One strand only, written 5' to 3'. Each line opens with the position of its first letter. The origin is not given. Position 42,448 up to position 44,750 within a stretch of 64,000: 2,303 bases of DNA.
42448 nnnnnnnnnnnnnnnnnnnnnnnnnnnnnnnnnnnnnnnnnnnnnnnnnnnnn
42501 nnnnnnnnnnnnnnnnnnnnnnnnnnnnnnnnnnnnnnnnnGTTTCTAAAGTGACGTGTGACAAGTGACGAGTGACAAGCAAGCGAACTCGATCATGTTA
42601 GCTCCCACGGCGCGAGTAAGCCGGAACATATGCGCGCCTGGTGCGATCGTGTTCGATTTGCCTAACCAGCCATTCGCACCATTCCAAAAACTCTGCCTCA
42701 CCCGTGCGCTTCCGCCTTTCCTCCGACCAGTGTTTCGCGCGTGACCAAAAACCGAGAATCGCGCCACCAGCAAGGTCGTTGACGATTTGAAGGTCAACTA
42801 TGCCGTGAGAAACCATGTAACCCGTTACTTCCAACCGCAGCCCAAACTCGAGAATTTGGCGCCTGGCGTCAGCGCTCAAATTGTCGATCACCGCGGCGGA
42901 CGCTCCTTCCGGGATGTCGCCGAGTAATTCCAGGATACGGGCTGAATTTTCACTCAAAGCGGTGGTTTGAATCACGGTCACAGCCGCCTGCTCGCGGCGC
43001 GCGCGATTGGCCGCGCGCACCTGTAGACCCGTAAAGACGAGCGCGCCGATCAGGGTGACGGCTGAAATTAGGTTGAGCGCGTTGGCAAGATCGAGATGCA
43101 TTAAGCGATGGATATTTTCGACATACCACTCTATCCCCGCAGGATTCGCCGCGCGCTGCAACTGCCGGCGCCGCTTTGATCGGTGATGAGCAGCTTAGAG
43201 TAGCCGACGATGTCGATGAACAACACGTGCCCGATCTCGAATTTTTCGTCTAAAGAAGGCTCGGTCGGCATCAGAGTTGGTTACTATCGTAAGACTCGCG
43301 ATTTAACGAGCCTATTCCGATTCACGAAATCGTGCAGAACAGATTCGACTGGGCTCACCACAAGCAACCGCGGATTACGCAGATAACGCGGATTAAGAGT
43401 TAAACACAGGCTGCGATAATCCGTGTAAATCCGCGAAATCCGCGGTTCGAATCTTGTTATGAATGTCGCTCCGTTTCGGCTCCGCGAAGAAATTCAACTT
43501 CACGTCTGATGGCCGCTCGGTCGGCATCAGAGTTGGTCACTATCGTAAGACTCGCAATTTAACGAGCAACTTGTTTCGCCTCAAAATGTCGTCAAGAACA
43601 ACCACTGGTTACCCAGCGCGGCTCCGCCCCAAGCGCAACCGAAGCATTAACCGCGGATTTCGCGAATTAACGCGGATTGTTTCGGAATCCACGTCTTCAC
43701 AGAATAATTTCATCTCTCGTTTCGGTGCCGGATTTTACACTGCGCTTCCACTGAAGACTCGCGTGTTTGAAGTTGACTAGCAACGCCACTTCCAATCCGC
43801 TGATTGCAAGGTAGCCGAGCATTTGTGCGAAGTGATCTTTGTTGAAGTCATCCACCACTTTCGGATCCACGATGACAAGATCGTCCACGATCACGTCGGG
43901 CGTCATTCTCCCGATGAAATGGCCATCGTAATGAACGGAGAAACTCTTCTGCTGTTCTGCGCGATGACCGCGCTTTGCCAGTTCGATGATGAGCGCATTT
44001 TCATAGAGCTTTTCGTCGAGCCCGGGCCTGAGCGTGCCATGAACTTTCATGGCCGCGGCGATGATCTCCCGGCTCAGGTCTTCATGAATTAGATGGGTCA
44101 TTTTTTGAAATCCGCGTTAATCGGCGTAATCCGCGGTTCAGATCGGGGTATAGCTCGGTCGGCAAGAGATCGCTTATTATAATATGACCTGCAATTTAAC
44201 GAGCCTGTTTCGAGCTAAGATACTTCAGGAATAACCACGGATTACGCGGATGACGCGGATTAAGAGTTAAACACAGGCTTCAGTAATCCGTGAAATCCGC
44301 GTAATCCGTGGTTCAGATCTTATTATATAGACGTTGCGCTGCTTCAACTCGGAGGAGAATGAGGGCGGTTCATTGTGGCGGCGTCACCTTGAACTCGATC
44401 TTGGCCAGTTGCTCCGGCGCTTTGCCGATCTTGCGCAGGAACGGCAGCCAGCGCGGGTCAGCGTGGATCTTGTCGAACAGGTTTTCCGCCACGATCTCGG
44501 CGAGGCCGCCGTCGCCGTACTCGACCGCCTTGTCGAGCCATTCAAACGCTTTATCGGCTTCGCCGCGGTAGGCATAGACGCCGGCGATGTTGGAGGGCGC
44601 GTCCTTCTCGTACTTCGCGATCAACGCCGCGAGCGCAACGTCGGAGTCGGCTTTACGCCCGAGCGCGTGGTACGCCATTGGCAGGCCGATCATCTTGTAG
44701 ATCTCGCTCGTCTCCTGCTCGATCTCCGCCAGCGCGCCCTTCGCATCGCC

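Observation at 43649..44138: GxxExxY nuclease-fold gene sits inside ~30-nt inverted repeats that are the same sequence family as three solo ~82-nt hairpins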

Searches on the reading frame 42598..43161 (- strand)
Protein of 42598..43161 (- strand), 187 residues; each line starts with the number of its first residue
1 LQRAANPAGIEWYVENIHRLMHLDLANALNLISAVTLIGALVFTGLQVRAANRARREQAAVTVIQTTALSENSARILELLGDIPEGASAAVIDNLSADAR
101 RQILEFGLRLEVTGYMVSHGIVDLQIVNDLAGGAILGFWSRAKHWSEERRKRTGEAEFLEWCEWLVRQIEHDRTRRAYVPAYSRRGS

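Call 94: search_protein_families(library=pfam, proteins=[window:42598-43161:-], max_evalue=0.001)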
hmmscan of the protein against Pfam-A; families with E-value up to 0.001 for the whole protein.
window:42598-43161:- (187 aa): 1 family
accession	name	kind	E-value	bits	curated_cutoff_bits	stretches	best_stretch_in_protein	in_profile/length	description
PF15956.11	DUF4760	-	4.5e-13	50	25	1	37-167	4-139/141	Domain of unknown function (DUF4760)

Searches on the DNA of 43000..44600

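Call 47: search_rna_families(source=window, start=43000, end=44600, threshold=evalue, max_evalue=1)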
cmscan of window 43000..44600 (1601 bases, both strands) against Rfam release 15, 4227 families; matches with E-value up to 1: 1.
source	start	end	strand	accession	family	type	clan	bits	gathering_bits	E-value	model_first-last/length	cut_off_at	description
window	43046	43096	+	RF03855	MIR5241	Gene; miRNA;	-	21.7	85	0.21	1-75/75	no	MIR5241 microRNA precursor family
